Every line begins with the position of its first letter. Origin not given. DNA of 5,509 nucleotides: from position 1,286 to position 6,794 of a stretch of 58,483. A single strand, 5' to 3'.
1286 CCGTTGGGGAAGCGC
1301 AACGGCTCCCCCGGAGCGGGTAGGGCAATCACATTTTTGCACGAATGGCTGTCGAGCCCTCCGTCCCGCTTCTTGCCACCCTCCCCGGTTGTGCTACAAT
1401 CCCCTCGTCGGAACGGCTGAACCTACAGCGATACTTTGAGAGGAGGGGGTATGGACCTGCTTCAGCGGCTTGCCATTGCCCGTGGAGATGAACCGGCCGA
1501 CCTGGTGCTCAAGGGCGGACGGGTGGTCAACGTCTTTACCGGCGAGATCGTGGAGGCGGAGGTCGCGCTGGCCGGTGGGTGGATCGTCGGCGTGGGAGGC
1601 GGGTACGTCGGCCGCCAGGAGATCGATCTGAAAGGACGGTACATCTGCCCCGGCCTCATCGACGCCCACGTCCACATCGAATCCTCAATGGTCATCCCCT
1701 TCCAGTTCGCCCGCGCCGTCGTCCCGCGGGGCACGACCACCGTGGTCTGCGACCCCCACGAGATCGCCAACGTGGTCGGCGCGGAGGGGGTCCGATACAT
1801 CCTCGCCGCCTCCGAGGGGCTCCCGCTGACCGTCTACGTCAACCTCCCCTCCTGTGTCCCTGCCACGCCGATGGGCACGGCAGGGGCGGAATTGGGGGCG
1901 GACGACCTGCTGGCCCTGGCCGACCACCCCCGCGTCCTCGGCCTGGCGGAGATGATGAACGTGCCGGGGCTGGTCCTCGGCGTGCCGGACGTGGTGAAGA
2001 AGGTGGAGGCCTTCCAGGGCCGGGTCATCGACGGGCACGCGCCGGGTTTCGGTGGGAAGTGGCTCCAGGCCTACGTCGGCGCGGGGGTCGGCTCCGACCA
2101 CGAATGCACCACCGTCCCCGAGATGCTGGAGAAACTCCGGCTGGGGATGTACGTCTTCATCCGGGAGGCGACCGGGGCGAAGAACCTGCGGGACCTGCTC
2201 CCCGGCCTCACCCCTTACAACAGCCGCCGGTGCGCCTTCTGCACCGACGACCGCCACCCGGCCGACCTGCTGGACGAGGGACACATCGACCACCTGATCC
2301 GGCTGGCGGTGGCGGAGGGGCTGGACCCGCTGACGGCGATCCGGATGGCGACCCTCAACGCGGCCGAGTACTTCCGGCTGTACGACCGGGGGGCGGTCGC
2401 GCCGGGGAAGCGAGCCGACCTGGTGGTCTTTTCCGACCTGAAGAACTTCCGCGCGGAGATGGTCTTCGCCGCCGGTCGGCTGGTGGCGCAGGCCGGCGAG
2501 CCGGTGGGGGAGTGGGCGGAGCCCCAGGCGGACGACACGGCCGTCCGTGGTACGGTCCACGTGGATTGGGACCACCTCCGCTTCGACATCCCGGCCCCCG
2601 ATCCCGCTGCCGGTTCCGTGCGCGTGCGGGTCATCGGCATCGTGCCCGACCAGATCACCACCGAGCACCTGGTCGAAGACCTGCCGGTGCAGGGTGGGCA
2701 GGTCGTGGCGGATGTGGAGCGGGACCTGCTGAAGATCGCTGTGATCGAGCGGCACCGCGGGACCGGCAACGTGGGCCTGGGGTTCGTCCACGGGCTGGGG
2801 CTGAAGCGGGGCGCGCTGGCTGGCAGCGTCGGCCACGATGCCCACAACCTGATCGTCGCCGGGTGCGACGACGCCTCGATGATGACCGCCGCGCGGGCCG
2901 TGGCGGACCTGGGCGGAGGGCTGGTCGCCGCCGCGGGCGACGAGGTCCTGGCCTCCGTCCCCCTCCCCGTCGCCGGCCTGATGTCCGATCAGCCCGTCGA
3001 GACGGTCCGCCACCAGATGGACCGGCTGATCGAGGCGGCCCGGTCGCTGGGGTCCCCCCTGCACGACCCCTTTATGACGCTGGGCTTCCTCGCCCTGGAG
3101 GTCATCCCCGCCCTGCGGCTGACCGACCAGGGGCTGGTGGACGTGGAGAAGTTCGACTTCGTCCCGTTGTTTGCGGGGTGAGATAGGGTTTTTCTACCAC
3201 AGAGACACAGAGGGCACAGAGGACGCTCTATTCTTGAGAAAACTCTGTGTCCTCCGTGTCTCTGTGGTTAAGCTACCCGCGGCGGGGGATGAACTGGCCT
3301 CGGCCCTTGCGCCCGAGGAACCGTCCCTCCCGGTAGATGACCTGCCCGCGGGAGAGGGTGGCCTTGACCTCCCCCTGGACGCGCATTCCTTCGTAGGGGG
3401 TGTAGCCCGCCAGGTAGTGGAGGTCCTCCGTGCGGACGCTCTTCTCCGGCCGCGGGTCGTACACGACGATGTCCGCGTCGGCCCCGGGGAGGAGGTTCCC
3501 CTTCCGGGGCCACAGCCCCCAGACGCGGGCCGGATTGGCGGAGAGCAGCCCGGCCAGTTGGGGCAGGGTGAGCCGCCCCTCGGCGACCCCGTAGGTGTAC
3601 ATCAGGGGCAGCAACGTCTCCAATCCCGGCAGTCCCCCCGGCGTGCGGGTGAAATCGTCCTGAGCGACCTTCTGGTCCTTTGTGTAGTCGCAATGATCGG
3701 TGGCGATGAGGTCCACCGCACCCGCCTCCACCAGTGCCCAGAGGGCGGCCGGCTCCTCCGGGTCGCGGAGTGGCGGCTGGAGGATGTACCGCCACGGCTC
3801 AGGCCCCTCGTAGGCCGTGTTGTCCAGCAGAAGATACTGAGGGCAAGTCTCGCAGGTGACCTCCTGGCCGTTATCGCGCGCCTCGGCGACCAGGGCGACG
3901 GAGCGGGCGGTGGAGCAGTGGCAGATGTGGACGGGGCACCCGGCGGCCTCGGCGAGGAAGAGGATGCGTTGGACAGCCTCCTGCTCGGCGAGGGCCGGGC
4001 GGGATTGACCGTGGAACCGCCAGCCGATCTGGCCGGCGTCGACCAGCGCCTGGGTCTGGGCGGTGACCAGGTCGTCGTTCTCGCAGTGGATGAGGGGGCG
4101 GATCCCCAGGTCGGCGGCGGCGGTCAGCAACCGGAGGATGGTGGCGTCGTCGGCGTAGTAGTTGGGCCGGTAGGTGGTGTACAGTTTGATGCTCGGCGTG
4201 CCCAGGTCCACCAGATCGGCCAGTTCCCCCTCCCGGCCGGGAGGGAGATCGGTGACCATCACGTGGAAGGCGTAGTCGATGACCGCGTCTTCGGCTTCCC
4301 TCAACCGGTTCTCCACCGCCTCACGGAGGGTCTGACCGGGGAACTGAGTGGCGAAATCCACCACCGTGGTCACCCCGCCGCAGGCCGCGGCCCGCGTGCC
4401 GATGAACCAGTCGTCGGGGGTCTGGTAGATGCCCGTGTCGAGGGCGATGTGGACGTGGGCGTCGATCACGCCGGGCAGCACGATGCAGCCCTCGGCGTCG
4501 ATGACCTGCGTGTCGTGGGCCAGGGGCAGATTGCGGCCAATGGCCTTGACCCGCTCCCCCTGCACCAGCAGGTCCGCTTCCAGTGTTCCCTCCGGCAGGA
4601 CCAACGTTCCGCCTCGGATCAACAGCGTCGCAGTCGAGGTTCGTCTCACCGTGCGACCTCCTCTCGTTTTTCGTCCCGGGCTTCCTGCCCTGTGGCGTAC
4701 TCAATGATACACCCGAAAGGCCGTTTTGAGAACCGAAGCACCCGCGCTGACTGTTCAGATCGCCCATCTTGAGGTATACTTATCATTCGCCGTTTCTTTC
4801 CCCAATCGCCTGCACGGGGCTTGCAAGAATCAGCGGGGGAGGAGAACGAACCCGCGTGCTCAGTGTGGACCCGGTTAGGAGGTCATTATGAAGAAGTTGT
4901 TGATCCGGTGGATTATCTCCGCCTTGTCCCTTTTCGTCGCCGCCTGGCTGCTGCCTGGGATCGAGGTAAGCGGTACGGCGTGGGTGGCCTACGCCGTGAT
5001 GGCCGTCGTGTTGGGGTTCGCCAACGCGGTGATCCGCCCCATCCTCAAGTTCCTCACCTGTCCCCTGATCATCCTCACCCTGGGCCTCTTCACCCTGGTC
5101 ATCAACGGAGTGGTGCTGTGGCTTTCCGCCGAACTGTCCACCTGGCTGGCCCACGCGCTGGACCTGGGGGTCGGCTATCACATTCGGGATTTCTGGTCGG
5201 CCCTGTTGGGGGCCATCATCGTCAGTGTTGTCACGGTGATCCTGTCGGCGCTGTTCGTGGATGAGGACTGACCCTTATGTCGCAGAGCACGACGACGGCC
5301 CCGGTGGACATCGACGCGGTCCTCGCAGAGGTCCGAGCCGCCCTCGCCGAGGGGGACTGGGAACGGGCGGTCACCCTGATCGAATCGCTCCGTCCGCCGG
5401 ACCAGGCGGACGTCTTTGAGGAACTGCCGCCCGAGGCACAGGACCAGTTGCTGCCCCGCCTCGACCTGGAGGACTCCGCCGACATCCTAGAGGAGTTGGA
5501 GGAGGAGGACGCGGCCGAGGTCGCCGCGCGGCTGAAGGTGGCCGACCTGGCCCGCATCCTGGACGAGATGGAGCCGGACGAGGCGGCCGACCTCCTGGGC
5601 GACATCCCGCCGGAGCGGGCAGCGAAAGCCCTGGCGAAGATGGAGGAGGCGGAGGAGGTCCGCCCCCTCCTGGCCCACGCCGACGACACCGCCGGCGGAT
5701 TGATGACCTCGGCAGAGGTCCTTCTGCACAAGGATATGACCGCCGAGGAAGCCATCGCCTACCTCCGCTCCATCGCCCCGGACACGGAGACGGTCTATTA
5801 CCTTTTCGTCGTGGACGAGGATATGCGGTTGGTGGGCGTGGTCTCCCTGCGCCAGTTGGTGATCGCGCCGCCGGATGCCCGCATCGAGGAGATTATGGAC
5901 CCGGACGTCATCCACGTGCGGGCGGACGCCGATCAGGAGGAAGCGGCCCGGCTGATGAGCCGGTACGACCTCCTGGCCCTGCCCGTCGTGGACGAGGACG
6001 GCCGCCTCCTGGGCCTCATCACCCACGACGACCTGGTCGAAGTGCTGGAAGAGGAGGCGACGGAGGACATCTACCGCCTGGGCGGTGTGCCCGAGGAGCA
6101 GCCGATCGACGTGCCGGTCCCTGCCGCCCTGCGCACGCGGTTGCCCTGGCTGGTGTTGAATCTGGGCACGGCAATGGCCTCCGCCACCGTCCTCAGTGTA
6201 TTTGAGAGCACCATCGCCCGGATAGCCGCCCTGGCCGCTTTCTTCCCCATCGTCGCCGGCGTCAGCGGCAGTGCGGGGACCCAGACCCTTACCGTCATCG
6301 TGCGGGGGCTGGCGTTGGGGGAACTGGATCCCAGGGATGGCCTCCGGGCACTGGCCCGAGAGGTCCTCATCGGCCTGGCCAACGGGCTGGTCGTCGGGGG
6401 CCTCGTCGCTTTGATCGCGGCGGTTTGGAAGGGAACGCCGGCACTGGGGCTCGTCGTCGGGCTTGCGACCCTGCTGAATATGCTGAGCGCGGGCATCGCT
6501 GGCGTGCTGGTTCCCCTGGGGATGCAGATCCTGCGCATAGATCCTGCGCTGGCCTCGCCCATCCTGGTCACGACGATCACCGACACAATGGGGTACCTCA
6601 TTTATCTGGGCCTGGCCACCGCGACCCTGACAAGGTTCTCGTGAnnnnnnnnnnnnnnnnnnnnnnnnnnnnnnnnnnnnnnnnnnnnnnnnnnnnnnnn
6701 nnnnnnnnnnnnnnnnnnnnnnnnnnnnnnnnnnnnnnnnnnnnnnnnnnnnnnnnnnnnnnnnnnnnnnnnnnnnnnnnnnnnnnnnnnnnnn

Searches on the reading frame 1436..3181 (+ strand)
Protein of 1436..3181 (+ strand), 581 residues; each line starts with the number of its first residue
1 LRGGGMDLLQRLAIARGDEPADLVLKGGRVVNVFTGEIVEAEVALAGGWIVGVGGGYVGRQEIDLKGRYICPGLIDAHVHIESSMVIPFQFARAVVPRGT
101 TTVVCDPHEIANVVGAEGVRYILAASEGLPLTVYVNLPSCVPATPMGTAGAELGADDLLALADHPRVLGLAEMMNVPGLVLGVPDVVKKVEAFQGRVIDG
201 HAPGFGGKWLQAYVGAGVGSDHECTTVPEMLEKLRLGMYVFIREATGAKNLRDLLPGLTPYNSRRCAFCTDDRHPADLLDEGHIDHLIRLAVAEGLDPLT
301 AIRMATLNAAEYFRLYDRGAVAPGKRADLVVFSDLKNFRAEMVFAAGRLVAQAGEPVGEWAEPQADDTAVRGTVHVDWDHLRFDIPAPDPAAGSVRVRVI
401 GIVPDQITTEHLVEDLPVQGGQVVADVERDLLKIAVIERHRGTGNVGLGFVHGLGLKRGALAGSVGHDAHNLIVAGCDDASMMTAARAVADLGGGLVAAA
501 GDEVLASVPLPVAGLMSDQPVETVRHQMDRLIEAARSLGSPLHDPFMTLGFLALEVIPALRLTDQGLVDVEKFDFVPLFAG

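Call 52: search_protein_families(library=pfam, proteins=[window:1436-3181:+], max_evalue=0.00001)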
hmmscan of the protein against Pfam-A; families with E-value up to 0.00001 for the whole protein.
window:1436-3181:+ (581 aa): 3 families
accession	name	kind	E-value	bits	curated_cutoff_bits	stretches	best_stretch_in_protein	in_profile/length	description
PF13382.11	Adenine_deam_C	-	7.3e-68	227.7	27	1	406-573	1-168/169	Adenine deaminase C-terminal domain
PF01979.26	Amidohydro_1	-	6.9e-33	114.7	25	1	69-350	1-345/345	Amidohydrolase family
PF07969.17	Amidohydro_3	-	3.6e-13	50.3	29.7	1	294-339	405-452/472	Amidohydrolase family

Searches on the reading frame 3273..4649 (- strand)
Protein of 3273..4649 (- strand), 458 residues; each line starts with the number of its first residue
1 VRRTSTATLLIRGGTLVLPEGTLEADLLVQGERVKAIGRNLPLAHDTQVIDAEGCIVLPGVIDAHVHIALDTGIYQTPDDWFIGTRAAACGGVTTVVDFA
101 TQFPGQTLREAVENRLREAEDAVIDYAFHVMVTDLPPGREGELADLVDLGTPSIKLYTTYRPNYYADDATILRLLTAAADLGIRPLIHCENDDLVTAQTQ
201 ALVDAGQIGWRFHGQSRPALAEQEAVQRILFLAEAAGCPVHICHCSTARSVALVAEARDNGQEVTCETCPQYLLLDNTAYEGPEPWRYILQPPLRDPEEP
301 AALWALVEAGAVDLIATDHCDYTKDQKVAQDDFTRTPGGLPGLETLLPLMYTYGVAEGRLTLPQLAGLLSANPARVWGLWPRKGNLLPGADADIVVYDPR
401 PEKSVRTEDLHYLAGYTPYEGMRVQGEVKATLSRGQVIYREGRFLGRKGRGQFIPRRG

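Call 52: search_protein_families(library=pfam, proteins=[window:3273-4649:-], max_evalue=0.00001)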
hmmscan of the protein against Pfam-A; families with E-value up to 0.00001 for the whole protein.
window:3273-4649:- (458 aa): 2 families
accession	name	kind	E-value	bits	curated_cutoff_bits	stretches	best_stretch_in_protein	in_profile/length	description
PF01979.26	Amidohydro_1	-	1.7e-19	70.7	25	1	56-437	1-344/345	Amidohydrolase family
PF07969.17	Amidohydro_3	-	7.4e-16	59.1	29.7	1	201-439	228-472/472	Amidohydrolase family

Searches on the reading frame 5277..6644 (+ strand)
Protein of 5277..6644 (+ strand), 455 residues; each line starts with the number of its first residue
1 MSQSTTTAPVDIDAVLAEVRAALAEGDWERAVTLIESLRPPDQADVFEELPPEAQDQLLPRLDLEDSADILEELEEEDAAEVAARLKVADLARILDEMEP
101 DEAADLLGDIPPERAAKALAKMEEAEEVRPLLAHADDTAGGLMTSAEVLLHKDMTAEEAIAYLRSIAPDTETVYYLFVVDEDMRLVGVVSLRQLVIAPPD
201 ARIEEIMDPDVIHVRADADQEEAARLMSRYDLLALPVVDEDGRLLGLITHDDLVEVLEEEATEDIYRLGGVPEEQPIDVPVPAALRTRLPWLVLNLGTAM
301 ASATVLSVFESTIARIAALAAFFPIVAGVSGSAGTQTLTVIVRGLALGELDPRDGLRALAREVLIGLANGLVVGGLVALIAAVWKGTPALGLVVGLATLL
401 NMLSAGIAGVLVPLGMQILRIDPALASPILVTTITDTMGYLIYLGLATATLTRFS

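Call 52: search_protein_families(library=pfam, proteins=[window:5277-6644:+], max_evalue=0.00001)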
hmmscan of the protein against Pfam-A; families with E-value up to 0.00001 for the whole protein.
window:5277-6644:+ (455 aa): 4 families
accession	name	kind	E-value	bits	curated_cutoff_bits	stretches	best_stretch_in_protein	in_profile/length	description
PF01769.21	MgtE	-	4.6e-31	108.1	27.6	1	324-446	2-125/125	Divalent cation transporter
PF00571.33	CBS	-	4.2e-24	85.1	24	2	203-258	1-56/57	CBS domain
PF03448.22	MgtE_N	-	2.6e-19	70.1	25.9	1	38-137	1-102/102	MgtE intracellular N domain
PF14841.11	FliG_M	-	4e-07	30.6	25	0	92-130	17-55/76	FliG middle domain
